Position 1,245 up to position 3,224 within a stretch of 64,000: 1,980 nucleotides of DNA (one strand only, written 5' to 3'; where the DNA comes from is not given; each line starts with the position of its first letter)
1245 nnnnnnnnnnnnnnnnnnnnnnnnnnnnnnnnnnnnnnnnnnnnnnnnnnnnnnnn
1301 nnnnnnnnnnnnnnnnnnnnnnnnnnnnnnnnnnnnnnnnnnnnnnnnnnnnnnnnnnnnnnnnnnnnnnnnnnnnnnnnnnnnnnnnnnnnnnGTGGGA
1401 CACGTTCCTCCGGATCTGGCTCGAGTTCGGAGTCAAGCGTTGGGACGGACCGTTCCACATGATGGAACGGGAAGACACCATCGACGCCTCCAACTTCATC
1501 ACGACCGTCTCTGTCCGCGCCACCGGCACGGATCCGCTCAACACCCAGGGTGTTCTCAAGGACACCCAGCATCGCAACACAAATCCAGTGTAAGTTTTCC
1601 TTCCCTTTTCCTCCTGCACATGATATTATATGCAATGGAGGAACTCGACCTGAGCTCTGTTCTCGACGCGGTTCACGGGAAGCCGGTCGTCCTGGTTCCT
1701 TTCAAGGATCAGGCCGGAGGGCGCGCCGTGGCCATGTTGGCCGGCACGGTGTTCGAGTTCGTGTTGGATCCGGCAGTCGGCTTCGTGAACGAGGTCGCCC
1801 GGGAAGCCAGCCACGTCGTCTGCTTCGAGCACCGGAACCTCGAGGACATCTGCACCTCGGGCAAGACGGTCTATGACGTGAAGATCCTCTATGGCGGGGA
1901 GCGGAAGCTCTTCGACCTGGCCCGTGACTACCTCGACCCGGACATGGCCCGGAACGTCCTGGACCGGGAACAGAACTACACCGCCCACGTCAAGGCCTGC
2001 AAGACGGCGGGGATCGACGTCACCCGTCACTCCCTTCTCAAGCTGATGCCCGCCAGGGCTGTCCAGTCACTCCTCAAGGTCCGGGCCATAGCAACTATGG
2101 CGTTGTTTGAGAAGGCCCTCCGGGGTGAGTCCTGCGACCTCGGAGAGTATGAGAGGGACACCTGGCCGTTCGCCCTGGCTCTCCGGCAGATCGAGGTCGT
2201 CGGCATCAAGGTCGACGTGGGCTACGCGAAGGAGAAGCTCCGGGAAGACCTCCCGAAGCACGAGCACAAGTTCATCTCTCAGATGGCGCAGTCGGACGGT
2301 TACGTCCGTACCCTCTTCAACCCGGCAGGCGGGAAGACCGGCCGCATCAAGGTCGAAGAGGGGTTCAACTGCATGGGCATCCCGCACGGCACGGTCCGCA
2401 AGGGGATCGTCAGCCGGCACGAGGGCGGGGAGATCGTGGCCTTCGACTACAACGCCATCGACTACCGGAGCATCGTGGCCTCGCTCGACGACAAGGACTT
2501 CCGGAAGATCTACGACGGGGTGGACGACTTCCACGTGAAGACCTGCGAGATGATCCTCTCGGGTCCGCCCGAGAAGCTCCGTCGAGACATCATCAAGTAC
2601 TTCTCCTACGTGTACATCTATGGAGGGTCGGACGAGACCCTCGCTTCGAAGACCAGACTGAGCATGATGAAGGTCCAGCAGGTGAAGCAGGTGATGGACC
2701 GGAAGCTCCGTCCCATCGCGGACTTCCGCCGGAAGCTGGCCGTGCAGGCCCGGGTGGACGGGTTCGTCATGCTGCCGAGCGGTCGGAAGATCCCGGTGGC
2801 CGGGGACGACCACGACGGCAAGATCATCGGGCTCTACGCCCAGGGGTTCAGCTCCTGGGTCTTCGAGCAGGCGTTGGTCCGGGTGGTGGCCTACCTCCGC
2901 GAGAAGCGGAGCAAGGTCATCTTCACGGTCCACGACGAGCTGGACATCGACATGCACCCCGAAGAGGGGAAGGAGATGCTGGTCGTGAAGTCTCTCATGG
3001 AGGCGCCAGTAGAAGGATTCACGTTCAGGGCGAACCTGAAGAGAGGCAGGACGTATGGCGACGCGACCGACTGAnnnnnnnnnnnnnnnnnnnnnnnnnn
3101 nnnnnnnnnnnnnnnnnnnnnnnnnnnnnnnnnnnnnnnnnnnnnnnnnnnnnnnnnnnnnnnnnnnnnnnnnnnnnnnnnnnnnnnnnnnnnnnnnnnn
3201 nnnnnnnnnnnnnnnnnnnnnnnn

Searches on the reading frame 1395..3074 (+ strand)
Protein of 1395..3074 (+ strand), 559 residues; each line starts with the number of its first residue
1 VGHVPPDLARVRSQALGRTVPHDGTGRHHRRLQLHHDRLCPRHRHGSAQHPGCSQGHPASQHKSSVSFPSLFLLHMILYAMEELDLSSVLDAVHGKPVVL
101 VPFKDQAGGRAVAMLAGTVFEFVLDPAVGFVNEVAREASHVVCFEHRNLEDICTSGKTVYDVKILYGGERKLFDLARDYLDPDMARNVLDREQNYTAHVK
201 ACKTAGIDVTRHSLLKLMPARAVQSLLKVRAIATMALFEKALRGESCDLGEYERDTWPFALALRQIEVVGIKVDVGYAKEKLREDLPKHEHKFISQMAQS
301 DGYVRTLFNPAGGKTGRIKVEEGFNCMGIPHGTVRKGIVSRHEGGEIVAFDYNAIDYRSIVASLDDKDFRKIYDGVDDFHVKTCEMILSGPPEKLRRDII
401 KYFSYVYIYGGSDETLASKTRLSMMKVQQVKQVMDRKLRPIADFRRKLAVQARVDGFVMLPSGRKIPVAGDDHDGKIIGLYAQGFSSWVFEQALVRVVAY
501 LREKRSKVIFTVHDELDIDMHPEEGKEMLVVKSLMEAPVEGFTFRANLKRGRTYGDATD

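Call 9: search_protein_families(library=pfam, proteins=[window:1395-3074:+])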
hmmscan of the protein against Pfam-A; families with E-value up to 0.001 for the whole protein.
window:1395-3074:+ (559 aa): 1 family
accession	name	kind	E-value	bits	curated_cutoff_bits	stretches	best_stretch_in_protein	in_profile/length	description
PF00476.26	DNA_pol_A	-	4.9e-22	78.8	34.3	1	293-538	96-360/381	DNA polymerase family A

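Call 29: search_dna_similar(query=window:1635-3074:+, collection=phages, mode=protein, max_rows=15)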
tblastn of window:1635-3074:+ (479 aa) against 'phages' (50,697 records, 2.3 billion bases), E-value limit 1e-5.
Records with a match: 1183; places in all: 1183; records where one place covers at least 80% of the query: 0.
Best place of each record, by identity: <60% 1183.
By first word of the organism name: Mycobacterium 698; Staphylococcus 277; Bacillus 85; Listeria 45; Gordonia 28; Bacteriophage 9; Streptomyces 9; Enterococcus 8; Roseobacter 5; Fromanvirus 4; and 9 more.
By host as written in the record: Mycobacterium smegmatis mc2 155 513; Mycobacterium smegmatis mc#155 97; Staphylococcus aureus 93; - 63; Listeria monocytogenes 37; Mycobacterium smegmatis mc2155 30; Gordonia terrae 3612 24; Staphylococcus sp. 22; and 137 more.
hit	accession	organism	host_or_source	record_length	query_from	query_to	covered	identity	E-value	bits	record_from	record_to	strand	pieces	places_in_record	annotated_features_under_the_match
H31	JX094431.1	Bacillus phage vB_BceM_Bc431v3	Bacillus cereus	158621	156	479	68%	21.9%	9e-9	64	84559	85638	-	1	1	orf170: DNA polymerase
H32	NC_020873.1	Bacillus phage vB_BceM_Bc431v3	Bacillus cereus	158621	156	479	68%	21.9%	9e-9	64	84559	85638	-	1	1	orf170: DNA polymerase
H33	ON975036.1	Bacillus phage Thurquoise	Bacillus thuringiensis strain ATCC10792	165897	156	476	67%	22.0%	1e-11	74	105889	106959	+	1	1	DNA polymerase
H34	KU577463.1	Bacillus phage Deep Blue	Bacillus cereus BtB2-4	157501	156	479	68%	21.5%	8e-11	71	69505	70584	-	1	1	DNA polymerase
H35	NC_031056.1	Bacillus phage Deep Blue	Bacillus cereus BtB2-4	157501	156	479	68%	21.5%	8e-11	71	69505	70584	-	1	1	DNA polymerase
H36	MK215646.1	Bacillus phage vB_BthM-Goe5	Bacillus thuringiensis serovar kurstaki ...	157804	181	479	62%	23.1%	6e-8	62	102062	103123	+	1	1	DNA polymerase family A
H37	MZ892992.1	Roseobacter phage CRP-738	Rhodobacteraceae bacterium FZCC0089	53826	214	457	51%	28.3%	1e-12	76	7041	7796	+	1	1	DNA polymerase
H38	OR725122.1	Bacillus phage BC-VP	Bacillus cereus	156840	156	479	68%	21.3%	9e-10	67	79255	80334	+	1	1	DNA polymerase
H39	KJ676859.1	Bacillus phage JBP901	Bacillus cereus ATCC 14579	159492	156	479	68%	21.3%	2e-9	66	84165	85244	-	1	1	putative DNA polymerase I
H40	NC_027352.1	Bacillus phage JBP901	Bacillus cereus ATCC 14579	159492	156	479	68%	21.3%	2e-9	66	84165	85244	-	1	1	DNA polymerase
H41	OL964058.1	Bacillus phage vB_BtM_BMBsp2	Bacillus thuringiensis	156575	156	479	68%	21.3%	3e-9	66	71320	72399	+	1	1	DNA polymerase I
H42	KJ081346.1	Bacillus phage BCP8-2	Bacillus cereus JCM 2152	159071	156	479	68%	21.3%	4e-10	68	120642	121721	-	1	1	putative DNA polymerase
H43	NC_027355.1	Bacillus phage BCP8-2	Bacillus cereus JCM 2152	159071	156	479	68%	21.3%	4e-10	68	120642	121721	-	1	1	DNA polymerase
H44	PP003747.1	Bacillus phage Z3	Bacillus cereus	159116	156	479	68%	21.3%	5e-10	68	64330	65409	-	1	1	putative DNA polymerase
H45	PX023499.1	Bacillus phage PHZU0001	Bacillus sp.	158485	156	479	68%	21.3%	5e-10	68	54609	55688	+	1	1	record has no annotation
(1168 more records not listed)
